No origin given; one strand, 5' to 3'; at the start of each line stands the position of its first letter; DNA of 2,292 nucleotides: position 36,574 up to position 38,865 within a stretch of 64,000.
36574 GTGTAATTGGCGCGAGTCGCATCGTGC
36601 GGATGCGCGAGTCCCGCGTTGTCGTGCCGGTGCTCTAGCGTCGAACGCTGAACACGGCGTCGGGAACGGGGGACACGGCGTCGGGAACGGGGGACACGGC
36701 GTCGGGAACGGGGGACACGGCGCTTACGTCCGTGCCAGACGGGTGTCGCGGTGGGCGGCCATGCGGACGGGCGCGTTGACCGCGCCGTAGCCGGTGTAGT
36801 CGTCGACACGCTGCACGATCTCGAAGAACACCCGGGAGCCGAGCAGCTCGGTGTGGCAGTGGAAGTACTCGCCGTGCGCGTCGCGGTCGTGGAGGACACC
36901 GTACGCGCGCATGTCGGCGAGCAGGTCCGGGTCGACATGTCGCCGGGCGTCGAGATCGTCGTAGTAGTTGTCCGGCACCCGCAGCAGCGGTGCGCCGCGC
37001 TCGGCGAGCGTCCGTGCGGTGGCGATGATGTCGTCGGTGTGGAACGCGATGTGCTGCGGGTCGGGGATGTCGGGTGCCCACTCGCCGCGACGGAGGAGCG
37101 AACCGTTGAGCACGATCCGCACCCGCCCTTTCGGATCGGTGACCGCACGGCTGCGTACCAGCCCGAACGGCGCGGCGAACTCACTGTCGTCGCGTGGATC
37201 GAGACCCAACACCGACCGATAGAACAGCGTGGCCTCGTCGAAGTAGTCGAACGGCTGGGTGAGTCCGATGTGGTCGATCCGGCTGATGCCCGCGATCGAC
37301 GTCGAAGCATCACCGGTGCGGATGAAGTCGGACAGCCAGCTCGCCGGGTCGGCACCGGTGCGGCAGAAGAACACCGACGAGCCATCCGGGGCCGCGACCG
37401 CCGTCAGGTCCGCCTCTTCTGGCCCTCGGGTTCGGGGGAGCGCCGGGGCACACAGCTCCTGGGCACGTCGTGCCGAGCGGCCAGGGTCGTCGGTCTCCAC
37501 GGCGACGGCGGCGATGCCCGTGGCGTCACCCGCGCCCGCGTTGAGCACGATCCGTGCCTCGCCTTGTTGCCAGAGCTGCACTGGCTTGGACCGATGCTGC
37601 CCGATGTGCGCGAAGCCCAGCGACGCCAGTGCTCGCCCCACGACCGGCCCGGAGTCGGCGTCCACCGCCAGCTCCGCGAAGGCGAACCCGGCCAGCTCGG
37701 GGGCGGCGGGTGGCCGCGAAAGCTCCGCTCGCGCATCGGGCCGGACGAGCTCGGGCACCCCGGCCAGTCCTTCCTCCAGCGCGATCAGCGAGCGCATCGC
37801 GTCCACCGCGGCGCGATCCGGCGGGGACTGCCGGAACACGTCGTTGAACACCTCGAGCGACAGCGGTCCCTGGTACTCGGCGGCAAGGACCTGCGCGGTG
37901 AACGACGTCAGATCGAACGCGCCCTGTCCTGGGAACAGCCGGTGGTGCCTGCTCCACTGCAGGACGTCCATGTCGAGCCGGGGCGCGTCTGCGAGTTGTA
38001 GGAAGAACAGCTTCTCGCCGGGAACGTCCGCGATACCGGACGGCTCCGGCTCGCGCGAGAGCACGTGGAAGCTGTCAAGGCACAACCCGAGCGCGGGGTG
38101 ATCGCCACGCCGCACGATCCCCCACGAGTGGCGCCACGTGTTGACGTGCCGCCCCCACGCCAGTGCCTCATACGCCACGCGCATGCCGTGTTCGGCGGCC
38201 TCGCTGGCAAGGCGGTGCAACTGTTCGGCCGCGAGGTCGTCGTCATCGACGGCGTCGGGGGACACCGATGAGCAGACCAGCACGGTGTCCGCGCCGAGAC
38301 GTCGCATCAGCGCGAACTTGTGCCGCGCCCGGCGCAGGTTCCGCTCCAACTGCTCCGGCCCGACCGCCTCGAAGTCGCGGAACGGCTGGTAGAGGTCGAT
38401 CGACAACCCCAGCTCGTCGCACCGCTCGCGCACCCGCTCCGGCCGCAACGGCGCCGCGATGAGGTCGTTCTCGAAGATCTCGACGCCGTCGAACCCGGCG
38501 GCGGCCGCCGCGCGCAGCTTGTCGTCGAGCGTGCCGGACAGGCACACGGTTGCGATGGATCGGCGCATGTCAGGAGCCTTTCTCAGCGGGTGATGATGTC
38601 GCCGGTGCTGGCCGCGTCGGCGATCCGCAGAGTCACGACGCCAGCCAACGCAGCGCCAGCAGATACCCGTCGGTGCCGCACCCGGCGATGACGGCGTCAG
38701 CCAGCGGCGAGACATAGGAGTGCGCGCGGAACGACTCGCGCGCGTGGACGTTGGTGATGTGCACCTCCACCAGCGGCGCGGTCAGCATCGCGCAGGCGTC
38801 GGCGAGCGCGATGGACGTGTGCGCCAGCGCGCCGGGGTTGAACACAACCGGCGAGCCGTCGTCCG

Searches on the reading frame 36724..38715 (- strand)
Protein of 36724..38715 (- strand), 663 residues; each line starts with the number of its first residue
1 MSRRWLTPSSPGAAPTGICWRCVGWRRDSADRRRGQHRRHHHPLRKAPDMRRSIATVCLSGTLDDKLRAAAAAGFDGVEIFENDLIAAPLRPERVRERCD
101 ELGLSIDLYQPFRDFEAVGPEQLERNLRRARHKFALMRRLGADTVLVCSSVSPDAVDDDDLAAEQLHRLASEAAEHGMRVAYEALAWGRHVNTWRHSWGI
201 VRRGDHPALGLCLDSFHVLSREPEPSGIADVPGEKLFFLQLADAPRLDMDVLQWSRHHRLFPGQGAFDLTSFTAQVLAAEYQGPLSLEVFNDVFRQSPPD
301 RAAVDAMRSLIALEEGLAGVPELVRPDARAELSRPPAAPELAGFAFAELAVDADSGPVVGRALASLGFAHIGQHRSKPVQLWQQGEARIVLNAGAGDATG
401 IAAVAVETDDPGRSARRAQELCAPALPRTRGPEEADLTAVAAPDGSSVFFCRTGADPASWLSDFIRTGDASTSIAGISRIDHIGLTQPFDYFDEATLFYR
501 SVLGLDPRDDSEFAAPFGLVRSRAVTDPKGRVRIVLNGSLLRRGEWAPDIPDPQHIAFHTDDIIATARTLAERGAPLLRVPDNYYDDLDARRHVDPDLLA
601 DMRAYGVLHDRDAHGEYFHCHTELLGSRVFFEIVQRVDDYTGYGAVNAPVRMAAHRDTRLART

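Call 13: search_protein_families(library=pfam, proteins=[window:36724-38715:-])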
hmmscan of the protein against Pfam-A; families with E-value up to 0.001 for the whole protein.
window:36724-38715:- (663 aa): 4 families
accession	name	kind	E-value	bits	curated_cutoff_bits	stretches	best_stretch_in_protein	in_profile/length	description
PF01261.30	AP_endonuc_2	-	2e-41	142.8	31.1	1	67-310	1-246/249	Xylose isomerase-like TIM barrel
PF00903.31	Glyoxalase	-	5e-08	33.8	20.6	1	479-587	1-105/121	Glyoxalase/Bleomycin resistance protein/Dioxygenase superfamily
PF14696.12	Glyoxalase_5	-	3.3e-07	31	27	1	341-422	7-95/139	Hydroxyphenylpyruvate dioxygenase, HPPD, N-terminal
PF13669.12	Glyoxalase_4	-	7.2e-05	23.5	27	1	482-579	2-95/109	Glyoxalase/Bleomycin resistance protein/Dioxygenase superfamily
